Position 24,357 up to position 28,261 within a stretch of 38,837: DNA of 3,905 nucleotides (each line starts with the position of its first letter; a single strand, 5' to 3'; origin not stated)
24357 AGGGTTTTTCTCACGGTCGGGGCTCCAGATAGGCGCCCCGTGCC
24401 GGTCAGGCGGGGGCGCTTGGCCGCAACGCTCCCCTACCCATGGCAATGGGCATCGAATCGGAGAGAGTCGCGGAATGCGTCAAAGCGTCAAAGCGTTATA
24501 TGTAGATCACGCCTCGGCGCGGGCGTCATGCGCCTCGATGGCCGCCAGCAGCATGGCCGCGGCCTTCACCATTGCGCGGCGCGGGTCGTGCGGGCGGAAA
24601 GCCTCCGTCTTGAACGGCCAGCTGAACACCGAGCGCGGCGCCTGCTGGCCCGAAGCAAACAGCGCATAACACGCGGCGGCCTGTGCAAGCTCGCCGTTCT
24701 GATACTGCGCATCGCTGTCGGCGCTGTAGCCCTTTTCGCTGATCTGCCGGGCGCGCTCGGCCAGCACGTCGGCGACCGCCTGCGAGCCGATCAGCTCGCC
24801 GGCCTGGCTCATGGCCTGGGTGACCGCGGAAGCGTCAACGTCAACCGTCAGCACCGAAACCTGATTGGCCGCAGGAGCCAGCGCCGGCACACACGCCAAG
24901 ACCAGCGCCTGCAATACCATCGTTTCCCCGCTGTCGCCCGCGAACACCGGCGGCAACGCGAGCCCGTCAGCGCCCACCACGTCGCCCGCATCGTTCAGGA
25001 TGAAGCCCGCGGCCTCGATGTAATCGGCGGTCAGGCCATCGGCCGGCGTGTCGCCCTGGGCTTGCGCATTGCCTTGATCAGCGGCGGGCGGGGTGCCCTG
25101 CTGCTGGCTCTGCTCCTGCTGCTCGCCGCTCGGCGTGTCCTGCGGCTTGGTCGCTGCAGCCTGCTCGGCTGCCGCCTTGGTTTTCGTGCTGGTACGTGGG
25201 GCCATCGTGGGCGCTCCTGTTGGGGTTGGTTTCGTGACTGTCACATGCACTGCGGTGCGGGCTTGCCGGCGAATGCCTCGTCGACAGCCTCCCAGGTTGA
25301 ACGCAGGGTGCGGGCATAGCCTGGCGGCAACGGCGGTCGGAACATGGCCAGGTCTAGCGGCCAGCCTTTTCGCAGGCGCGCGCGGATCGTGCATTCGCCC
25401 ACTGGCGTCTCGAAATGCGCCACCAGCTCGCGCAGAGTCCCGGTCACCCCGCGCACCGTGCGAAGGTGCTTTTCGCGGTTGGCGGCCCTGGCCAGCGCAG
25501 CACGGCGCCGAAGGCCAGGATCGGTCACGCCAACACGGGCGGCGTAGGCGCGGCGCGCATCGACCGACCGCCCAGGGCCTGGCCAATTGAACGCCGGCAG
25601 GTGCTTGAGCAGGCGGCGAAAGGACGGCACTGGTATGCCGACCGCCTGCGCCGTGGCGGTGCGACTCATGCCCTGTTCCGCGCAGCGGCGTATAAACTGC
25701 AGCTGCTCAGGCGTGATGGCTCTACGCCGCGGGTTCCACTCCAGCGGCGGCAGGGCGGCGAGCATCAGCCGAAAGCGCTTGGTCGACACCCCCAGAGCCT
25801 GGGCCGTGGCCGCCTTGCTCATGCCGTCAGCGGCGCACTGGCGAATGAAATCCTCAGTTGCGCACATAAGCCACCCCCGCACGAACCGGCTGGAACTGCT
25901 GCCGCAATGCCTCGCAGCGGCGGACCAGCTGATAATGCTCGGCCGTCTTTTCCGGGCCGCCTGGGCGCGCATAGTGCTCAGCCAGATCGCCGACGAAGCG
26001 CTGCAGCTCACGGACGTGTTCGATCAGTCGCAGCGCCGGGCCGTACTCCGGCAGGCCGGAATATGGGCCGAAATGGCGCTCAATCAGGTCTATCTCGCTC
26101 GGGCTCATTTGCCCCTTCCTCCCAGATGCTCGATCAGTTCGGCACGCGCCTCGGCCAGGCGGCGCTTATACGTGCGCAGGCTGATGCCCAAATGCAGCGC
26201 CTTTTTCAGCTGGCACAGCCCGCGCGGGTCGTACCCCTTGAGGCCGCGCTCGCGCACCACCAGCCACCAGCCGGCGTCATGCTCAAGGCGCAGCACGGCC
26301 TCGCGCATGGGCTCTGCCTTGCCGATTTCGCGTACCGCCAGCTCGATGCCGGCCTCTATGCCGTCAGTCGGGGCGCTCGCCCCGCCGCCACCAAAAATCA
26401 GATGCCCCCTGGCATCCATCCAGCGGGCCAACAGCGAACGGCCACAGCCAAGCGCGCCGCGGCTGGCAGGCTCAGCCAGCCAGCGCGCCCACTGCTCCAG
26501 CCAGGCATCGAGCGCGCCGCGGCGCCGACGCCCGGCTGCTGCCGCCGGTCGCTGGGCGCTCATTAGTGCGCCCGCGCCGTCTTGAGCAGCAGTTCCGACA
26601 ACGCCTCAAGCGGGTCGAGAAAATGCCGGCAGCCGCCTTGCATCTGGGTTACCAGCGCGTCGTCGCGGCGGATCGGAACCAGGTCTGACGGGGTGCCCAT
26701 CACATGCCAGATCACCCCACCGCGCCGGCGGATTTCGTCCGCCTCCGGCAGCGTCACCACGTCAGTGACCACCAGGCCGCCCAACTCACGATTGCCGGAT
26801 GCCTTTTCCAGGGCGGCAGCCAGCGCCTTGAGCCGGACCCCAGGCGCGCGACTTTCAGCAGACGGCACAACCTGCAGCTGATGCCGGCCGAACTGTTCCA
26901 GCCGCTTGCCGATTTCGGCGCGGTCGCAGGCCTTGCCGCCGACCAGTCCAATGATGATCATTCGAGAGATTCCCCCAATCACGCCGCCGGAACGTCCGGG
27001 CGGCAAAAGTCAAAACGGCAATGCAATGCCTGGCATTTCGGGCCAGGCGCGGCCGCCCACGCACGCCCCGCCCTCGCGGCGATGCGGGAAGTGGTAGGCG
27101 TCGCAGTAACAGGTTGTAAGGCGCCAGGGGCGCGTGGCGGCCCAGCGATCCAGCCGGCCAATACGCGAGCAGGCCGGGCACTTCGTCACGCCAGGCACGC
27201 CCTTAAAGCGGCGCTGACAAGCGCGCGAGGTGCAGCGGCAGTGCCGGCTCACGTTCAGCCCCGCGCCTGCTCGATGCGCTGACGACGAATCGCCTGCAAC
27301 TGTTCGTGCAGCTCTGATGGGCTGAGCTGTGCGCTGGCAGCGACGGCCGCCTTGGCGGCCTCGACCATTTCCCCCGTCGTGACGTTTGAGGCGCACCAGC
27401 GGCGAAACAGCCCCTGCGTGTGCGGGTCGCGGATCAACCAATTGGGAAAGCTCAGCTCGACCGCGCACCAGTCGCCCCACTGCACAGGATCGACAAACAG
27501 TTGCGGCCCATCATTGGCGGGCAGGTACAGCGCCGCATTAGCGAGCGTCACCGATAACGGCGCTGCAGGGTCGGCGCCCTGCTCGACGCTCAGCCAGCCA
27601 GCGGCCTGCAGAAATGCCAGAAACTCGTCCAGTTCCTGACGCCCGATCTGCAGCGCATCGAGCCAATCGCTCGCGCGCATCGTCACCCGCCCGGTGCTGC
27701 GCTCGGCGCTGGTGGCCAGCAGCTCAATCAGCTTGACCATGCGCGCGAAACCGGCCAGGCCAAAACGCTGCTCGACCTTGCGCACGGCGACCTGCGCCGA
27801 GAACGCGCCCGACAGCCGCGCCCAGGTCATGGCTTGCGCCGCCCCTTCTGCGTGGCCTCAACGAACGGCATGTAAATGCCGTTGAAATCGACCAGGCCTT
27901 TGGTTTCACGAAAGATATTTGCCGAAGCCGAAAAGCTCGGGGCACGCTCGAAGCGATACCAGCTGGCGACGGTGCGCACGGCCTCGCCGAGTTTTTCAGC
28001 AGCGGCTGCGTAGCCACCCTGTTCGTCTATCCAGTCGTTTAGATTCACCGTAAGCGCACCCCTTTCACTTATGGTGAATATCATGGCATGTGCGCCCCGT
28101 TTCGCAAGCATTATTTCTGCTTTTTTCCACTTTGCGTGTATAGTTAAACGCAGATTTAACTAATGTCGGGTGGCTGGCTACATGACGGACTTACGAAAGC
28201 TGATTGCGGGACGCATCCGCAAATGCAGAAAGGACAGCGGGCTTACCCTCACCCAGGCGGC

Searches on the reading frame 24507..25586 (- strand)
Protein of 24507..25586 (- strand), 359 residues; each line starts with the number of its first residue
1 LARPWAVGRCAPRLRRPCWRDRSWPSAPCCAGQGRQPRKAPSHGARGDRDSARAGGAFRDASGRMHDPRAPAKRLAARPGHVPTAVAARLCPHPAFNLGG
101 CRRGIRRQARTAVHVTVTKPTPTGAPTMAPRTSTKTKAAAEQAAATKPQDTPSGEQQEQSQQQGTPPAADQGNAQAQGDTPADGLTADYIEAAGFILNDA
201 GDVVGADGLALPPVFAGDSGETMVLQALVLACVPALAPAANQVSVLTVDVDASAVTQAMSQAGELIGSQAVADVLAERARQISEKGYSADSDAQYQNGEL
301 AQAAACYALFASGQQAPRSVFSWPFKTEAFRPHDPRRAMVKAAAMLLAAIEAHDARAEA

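Call 16: search_protein_families(library=phrogs, proteins=[window:24507-25586:-], max_evalue=0.01)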
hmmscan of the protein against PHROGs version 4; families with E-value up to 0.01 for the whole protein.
window:24507-25586:- (359 aa): 9 families
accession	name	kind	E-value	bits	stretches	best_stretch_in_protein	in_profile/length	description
phrog_6628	-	unknown function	2.7e-29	103.2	1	245-358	555-667/685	-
phrog_9763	-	unknown function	5.8e-26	92.7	1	260-356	143-235/247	-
phrog_9434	-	unknown function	3.2e-21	77.3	1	254-354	387-490/507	-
phrog_11504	-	unknown function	3.6e-20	74.1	1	267-355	275-367/376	-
phrog_6574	-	unknown function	2.7e-19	71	1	268-358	108-208/217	-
phrog_14548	-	unknown function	9.7e-19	68.8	1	225-356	241-370/378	-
phrog_3956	-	unknown function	6.4e-18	66.1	1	253-355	476-575/585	-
phrog_19550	-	unknown function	3.7e-11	44.4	1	239-357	57-179/186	-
phrog_28211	-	unknown function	0.00012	22.8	1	256-356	113-221/234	-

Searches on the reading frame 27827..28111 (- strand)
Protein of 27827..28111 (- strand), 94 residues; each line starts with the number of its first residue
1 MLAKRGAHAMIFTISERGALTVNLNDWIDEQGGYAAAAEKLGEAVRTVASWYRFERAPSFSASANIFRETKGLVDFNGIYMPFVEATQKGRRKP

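Call 16: search_protein_families(library=phrogs, proteins=[window:27827-28111:-], max_evalue=0.01)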
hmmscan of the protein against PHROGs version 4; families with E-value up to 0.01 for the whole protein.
window:27827-28111:- (94 aa): 1 family
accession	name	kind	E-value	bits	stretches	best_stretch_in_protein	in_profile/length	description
phrog_7452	-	unknown function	1.3e-07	32.7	1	24-87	3-66/164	-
